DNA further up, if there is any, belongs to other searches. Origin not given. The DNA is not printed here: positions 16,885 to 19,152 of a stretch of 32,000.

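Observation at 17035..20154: AAA+ ATPase with atypical Walker B plus a 354-aa partner: half of an unassigned four-gene module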

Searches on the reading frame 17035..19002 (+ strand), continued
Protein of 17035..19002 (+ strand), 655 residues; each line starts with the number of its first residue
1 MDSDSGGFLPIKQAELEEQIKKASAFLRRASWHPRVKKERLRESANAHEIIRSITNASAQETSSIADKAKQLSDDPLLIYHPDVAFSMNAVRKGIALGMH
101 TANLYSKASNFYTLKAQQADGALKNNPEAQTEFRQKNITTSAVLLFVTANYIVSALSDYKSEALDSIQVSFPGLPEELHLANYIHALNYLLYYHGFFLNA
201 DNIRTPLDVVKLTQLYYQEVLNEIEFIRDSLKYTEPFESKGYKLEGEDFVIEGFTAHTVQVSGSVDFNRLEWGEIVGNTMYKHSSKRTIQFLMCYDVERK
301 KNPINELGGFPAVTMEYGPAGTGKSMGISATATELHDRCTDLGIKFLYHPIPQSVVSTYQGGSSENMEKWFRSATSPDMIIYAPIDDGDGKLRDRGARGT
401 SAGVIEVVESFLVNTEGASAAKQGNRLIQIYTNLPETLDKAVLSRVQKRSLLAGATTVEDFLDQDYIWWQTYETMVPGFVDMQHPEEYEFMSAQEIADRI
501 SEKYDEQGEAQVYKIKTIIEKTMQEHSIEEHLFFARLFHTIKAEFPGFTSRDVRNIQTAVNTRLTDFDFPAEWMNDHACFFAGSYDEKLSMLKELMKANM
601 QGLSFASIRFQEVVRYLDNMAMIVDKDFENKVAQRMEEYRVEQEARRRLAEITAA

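Call 20: find_encoding_contigs(protein=P0129, flank=8000, max_places=1)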
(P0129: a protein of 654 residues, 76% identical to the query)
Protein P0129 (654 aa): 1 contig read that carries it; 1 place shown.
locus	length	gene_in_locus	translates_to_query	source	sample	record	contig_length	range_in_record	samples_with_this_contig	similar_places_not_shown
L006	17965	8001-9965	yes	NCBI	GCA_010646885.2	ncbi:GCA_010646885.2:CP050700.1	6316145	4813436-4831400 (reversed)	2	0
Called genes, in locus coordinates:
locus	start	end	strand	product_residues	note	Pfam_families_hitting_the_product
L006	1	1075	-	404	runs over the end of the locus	PF25371:DUF7884, PF02353:CMAS, PF05175:MTS (weak), PF13489:Methyltransf_23, PF13649:Methyltransf_25, PF13847:Methyltransf_31, PF08241:Methyltransf_11, PF08242:Methyltransf_12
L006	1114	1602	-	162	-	PF00011:HSP20, PF17886:ArsA_HSP20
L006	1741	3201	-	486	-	PF04607:RelA_SpoT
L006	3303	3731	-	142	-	PF00582:Usp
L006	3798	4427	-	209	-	PF00072:Response_reg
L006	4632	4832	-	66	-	PF00313:CSD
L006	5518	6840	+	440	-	-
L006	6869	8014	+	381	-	-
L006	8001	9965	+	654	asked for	PF00004:AAA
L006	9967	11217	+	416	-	PF20343:DUF6638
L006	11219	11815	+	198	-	-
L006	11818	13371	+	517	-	-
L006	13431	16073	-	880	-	PF02743:dCache_1, PF00672:HAMP (weak), PF00989:PAS, PF08448:PAS_4 (weak), PF13426:PAS_9, PF00512:HisKA, PF02518:HATPase_c, PF00072:Response_reg, +1 more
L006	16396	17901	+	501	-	PF02219:MTHFR, PF12225:DUF5981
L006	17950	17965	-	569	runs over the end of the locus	PF00999:Na_H_Exchanger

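Call 21: find_encoding_contigs(protein=P0195, flank=8000, max_places=1)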
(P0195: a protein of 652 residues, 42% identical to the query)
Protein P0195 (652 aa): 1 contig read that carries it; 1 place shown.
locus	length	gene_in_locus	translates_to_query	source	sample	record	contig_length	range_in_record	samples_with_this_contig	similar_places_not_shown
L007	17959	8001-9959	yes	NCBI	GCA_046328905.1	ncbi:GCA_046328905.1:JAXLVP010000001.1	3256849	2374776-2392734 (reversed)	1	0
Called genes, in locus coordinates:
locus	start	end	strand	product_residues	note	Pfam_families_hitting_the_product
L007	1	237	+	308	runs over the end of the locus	PF00126:HTH_1, PF03466:LysR_substrate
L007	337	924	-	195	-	PF05962:HutD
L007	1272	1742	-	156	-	PF02985:HEAT (faint), PF13646:HEAT_2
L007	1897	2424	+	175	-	PF01058:Oxidored_q6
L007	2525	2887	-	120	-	-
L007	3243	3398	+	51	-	-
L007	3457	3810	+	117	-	-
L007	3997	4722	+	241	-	PF13398:Peptidase_M50B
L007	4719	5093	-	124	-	-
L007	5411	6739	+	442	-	-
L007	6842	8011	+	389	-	-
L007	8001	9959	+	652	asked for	PF00004:AAA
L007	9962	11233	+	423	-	PF20343:DUF6638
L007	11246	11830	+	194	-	-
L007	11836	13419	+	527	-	-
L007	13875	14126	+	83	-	-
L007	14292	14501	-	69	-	-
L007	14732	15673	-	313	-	PF07726:AAA_3 (weak), PF07728:AAA_5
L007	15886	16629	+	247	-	PF00072:Response_reg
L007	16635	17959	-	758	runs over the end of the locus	PF05157:MshEN, PF00437:T2SSE, PF00072:Response_reg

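Call 36: find_related_loci(query=A1, collection=genome_contigs, flank=10000)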
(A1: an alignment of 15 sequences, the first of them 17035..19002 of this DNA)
Query A1 (655 aa) in genome_contigs; peptide patterns used: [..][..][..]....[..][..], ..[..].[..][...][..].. (x = any residue, [..] = any of these).
599 stretches matched a pattern (row limit reached: there are more); 531 encode a relative of the query (tblastn E <= 1e-3); the best 80 are kept; 80 distinct loci.
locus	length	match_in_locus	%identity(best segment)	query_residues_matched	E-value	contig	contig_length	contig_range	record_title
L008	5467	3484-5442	92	1-653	0e+0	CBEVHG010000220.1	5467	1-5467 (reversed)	MAG TPA_asm: Candidatus Electrothrix marina isolate SRR24458087_concoct_48 genome assembly, contig: ERZ26778537.223, who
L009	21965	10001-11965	88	1-655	0e+0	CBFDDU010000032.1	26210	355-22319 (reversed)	MAG TPA_asm: uncultured Candidatus Electrothrix sp. isolate SRR26215675_binner123_Refined_103 genome assembly, contig: E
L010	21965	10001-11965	87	1-655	0e+0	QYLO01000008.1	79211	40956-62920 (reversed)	MAG: Candidatus Electrothrix gigas isolate AU1_5 NODE_8_length_79211_cov_60.0182, whole genome shotgun sequence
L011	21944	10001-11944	76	1-649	0e+0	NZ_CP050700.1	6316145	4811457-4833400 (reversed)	Desulfopila sp. IMCC35008 chromosome, complete genome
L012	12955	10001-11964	85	1-655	0e+0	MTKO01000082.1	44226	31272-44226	Candidatus Electrothrix aarhusensis isolate MCF Contig30, whole genome shotgun sequence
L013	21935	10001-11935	46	1-650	0e+0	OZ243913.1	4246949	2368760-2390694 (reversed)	MAG: Trueperaceae bacterium isolate 1ed44a18-ba2a-4a2b-b3cd-a7a6eb2b6f6b genome assembly, chromosome: 1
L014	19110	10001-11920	44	9-650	1e-174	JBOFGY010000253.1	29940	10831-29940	MAG: Trueperaceae bacterium isolate WFFMC_MAG_060 k139_3345520_flag=0_multi=9.2815_len=29940, whole genome shotgun seque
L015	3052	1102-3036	42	1-649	0e+0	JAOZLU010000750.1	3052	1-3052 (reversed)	MAG: Desulfobacterales bacterium isolate GMC2_bin_2_sub GMC2_9466_length_3052_cov_91.652986, whole genome shotgun sequen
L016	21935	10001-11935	42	1-649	3e-170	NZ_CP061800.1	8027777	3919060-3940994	Desulfonema magnum strain 4be13 chromosome, complete genome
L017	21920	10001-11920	44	3-648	3e-168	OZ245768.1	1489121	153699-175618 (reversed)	MAG: Patescibacteria group bacterium isolate 976cee62-4004-49b2-8e9e-f129e51e08de genome assembly, chromosome: 1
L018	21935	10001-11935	41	1-649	9e-166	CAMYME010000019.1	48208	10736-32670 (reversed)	MAG: uncultured Desulfuromonadales bacterium isolate FO_M_Desulfobacterota_24.1 genome assembly, contig: scaffold_383, w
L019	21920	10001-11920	42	9-649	3e-164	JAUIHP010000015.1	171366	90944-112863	MAG: bacterium isolate Co_bin.215 NODE_948_length_171366_cov_2.093886, whole genome shotgun sequence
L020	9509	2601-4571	42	1-653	3e-163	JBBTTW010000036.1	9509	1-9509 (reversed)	MAG: Patescibacteria group bacterium isolate H51-bin112_1 H51_bin112_1_000000000036, whole genome shotgun sequence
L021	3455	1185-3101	41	9-649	2e-166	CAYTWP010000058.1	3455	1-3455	MAG TPA_asm: uncultured Candidatus Saccharibacteria bacterium isolate SRP193066_co1_70 genome assembly, contig: NODE_273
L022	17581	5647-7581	41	9-651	2e-157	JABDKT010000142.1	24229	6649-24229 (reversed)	MAG: Flavobacteriaceae bacterium isolate SS_bin_56 k127_325343, whole genome shotgun sequence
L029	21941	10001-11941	41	9-653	2e-155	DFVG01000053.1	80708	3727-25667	MAG TPA_asm: Flavobacteriaceae bacterium UBA4166 UBA4166_contig_10281, whole genome shotgun sequence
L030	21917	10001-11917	40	8-649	1e-157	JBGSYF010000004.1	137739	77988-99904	MAG: Chitinophagales bacterium isolate JTS-RE84 k141_8895550, whole genome shotgun sequence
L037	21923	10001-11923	40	9-647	1e-152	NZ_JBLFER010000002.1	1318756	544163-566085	Maribacter sp. 2308TA10-17 2308TA10-17_2, whole genome shotgun sequence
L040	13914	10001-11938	39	9-652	1e-152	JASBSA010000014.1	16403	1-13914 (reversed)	MAG: Winogradskyella sp. isolate BWSM_122 k141_1010401, whole genome shotgun sequence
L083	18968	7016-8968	41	1-655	5e-150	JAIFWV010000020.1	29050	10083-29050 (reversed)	MAG: Candidatus Doudnabacteria bacterium isolate viral-cat_48_13 PAFVLPS_2018_scaffold_17814, whole genome shotgun seque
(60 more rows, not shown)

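Call 43: search_solved_structures(query=A2, max_evalue=10)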
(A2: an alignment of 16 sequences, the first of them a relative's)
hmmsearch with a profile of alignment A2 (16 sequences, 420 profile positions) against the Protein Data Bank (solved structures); distinct sequences matched with E-value up to 10: 10.
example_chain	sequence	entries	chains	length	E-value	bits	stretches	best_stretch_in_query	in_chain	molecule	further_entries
6bwo_A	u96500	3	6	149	0.14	14.2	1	78-136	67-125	Pyridinium-3,5-bisthiocarboxylic acid mononucleotide nickel insertion protein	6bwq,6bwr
4iqn_A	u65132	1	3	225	0.32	13.1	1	313-393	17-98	Putative cytoplasmic protein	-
1f1m_A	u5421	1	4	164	1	11.4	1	238-352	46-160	OUTER SURFACE PROTEIN C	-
4zza_A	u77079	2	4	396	1.2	11.2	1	172-217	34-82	Sugar binding protein of ABC transporter system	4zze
2ifu_A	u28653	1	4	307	1.2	11.2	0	273-358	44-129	gamma-snap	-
1vsq_A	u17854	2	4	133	1.3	11.1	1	19-55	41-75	Mannose-specific phosphotransferase enzyme IIA component | PTS system mannose-specific EIIAB component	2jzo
2jzn_A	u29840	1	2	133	1.3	11.1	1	19-55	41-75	Mannose-specific phosphotransferase enzyme IIA component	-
1pdo_A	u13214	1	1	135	1.3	11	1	19-55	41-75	MANNOSE PERMEASE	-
1vrc_A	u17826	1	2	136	1.3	11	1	19-55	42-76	PTS system, mannose-specific IIAB component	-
9e2g_0X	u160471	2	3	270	1.4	11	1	161-222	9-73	EF-hand domain-containing protein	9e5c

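Call 46: search_protein_families(library=pfam, proteins=[L006:11219-11815:+, L006:11818-13371:+, L007:11246-11830:+, L007:11836-13419:+, L037:13270-13794:+, L037:13908-15584:+, L017:13271-13906:+, L017:13872-15590:+, L083:10283-10852:+, L083:10856-12448:+], max_evalue=1)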
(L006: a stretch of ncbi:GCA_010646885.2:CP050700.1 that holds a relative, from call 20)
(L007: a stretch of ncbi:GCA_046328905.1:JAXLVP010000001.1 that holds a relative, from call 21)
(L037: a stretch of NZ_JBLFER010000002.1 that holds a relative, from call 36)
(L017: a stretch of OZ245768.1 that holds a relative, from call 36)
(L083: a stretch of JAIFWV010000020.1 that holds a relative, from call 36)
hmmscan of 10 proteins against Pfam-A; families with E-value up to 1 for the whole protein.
L006:11219-11815:+ (198 aa): 0 families

L006:11818-13371:+ (517 aa): 0 families

L007:11246-11830:+ (194 aa): 1 family
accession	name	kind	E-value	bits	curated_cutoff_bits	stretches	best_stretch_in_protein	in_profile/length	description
PF07234.17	Babuvirus_MP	-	0.34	11.3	27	1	89-154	30-98/117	Movement and RNA silencing protein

L007:11836-13419:+ (527 aa): 0 families

L037:13270-13794:+ (174 aa): 1 family
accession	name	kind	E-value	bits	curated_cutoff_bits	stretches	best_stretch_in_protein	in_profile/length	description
PF07690.21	MFS_1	-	0.002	17.5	33.4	1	6-106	159-252/347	Major Facilitator Superfamily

L037:13908-15584:+ (558 aa): 1 family
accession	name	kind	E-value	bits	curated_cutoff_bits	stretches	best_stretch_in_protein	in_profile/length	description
PF03390.20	2HCT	-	0.00075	18.7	26.2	1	39-96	306-363/415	2-hydroxycarboxylate transporter family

L017:13271-13906:+ (211 aa): 0 families

L017:13872-15590:+ (572 aa): 0 families

L083:10283-10852:+ (189 aa): 0 families

L083:10856-12448:+ (530 aa): 0 families

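Call 47: search_protein_families(library=padloc, proteins=[L006:9967-11217:+, L006:11219-11815:+, L006:11818-13371:+, L037:7393-8733:+, L037:8924-9976:+, L037:9983-11944:+, L037:11944-13194:+, L037:13270-13794:+, L037:13908-15584:+], max_evalue=1)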
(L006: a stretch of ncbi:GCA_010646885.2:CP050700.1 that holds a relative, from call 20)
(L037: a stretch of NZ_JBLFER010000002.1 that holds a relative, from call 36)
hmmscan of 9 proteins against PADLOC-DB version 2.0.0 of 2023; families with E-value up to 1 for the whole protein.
L006:9967-11217:+ (416 aa): 0 families

L006:11219-11815:+ (198 aa): 0 families

L006:11818-13371:+ (517 aa): 0 families

L037:7393-8733:+ (446 aa): 5 families
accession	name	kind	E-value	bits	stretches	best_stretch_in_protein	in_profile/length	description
PDLC00553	JetC2|JetC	-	0.0021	14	1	97-332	842-1083/1361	DUF3584 domain; MukB-like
PDLC01775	Cas4c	-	0.016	13.4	1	305-395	37-127/131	-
PDLC00006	DruC1|DruC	-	0.042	10.3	1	164-312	185-328/626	Unknown function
PDLC00601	ZorA1|ZorA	-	0.53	6.8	1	11-285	377-642/699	MotA/ExbB/TolQ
PDLC03868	LmuB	-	0.67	6.1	2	13-270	213-473/1035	-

L037:8924-9976:+ (350 aa): 0 families

L037:9983-11944:+ (653 aa): 4 families
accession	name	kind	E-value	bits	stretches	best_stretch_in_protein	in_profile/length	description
PDLC04232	IetA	-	4.4e-05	21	1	317-493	122-279/330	-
PDLC02196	IetA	-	0.00016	19.2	1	314-364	125-167/374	-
PDLC05035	PDC-S53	-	0.00052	16.2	1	200-337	410-536/900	-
PDLC02195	IetA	-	0.0045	14.3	1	315-365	141-183/395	-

L037:11944-13194:+ (416 aa): 0 families

L037:13270-13794:+ (174 aa): 0 families

L037:13908-15584:+ (558 aa): 0 families

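Call 48: find_encoding_contigs(protein=P0214, flank=10000, max_places=1)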
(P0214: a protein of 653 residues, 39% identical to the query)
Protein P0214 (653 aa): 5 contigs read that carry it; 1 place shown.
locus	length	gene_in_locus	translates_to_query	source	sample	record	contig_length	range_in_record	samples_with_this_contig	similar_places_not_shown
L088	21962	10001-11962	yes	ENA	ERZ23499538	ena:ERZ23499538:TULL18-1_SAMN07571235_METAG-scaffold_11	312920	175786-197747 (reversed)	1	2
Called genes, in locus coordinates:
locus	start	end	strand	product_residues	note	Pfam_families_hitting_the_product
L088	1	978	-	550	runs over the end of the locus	PF00664:ABC_membrane (weak), PF00005:ABC_tran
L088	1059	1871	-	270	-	PF00254:FKBP_C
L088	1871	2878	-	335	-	PF01368:DHH, PF02272:DHHA1 (weak)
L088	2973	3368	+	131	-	PF00334:NDK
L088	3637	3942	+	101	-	-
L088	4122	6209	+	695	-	PF17804:TSP_NTD, PF00595:PDZ, PF17820:PDZ_6 (weak), PF03572:Peptidase_S41, PF11818:DUF3340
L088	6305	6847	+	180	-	PF03061:4HBT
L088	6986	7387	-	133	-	-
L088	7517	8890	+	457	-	-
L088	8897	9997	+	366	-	-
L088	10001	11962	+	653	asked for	PF00004:AAA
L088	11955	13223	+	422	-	PF20343:DUF6638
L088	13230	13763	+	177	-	-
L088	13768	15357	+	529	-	-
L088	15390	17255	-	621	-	PF09982:LpxR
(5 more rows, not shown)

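Call 49: find_encoding_contigs(protein=P0208, flank=10000, max_places=1)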
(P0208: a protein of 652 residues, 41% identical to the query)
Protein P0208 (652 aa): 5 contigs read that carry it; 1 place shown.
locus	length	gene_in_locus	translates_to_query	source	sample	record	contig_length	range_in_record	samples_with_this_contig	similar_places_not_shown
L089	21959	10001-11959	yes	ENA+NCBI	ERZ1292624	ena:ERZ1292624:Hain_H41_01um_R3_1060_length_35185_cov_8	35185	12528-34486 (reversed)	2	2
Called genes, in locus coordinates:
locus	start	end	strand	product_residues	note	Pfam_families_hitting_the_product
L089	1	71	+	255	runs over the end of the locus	PF10410:DnaB_bind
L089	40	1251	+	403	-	PF03979:Sigma70_r1_1, PF00140:Sigma70_r1_2, PF04542:Sigma70_r2, PF04539:Sigma70_r3, PF04545:Sigma70_r4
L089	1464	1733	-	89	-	-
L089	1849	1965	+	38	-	-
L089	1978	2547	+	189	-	PF01814:Hemerythrin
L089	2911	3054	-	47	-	-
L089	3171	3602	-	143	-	PF00856:SET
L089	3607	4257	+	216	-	-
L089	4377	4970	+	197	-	PF09335:VTT_dom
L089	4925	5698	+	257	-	PF00561:Abhydrolase_1, PF00975:Thioesterase, PF12146:Hydrolase_4, PF12697:Abhydrolase_6, PF00326:Peptidase_S9 (weak)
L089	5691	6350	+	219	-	PF13641:Glyco_tranf_2_3 (weak), PF00535:Glycos_transf_2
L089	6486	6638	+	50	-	-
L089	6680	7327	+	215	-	PF10755:DUF2585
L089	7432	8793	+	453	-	-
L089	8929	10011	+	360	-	-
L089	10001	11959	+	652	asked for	PF00004:AAA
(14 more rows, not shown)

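Call 64: find_homologous_proteins(query=L006:9967-11217:+)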
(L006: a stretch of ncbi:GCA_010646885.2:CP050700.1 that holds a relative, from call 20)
Query L006:9967-11217:+ (416 aa): 39 proteins with E <= 0.001 among 5627 candidates.
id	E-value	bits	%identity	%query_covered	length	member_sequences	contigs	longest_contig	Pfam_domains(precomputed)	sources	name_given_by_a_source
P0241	2.0e-265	898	95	100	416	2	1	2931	PF20343.3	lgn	-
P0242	8.5e-196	669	69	100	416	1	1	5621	PF20343.3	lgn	-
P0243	1.5e-161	556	59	100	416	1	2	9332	PF20343.3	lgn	-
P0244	3.8e-152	525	55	99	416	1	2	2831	PF20343.3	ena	-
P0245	1.4e-149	517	54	99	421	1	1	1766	PF20343.3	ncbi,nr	ncbi:MAG: hypothetical protein D3923_12685 [Candidatus Electrothrix sp. AR3]|nr:hypothetical protein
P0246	2.2e-148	513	54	100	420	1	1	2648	PF20343.3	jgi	jgi:hypothetical protein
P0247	6.2e-148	511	53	99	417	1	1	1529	PF20343.3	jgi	jgi:hypothetical protein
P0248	1.3e-147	510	54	100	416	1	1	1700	PF20343.3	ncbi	-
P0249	4.2e-147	508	53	99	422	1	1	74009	PF20343.3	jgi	jgi:hypothetical protein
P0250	1.2e-146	507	53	99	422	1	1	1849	PF20343.3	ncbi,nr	ncbi:MAG: hypothetical protein D3909_12480 [Candidatus Electrothrix sp. ATG1]|nr:hypothetical protei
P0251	2.1e-146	506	53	100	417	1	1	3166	PF20343.3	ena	-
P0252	3.0e-146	506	53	100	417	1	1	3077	PF20343.3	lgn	-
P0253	5.2e-146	505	52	100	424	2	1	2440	PF20343.3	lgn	-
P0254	9.9e-146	504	53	99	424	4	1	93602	PF20343.3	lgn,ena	-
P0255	1.0e-145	504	53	100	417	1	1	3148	PF20343.3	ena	-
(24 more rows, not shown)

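Call 73: predict_structure(alignment_id=A6)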
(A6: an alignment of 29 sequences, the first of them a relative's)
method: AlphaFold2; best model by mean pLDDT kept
length: 417 residues; sequences in the alignment: 29
mean_pLDDT: 90.2   pTM: 0.85
mean pLDDT of the five models: 90.2, 89.4, 89.4, 89.1, 88.2
residues with pLDDT >= 90: 277; 70-90: 134; 50-70: 5; < 50: 1
segments of 3 or more residues with pLDDT < 50: none
pLDDT, mean of each block of 10 residues (from residue 1): 84 90 97 96 96 93 88 95 89 94 95 93 90 91 93 85 84 85 80 82 93 93 86 87 78 92 94 92 94 94 91 95 95 91 86 93 92 93 90 92 93 70
secondary structure, 60 per line:
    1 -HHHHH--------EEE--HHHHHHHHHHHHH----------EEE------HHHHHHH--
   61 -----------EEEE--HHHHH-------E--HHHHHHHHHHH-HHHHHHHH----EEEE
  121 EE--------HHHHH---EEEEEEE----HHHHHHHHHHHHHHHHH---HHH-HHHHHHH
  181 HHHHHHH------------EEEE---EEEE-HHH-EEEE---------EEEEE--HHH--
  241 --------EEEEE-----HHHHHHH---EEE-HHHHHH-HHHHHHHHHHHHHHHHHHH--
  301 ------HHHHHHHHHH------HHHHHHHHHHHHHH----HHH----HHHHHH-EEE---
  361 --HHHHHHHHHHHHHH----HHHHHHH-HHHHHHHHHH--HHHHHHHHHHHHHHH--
elements in order: H2-6 E15-17 H20-32 E43-45 H52-58 E72-75 H78-82 H93-103 H105-112 E117-122 H131-135 E139-145 H150-166 H174-187 E200-203 E207-210 E216-219 E229-233 E249-253 H259-265 E269-271 H273-278 H280-298 H307-316 H323-336 H348-353 E355-357 H363-376 H381-387 H389-398 H401-415
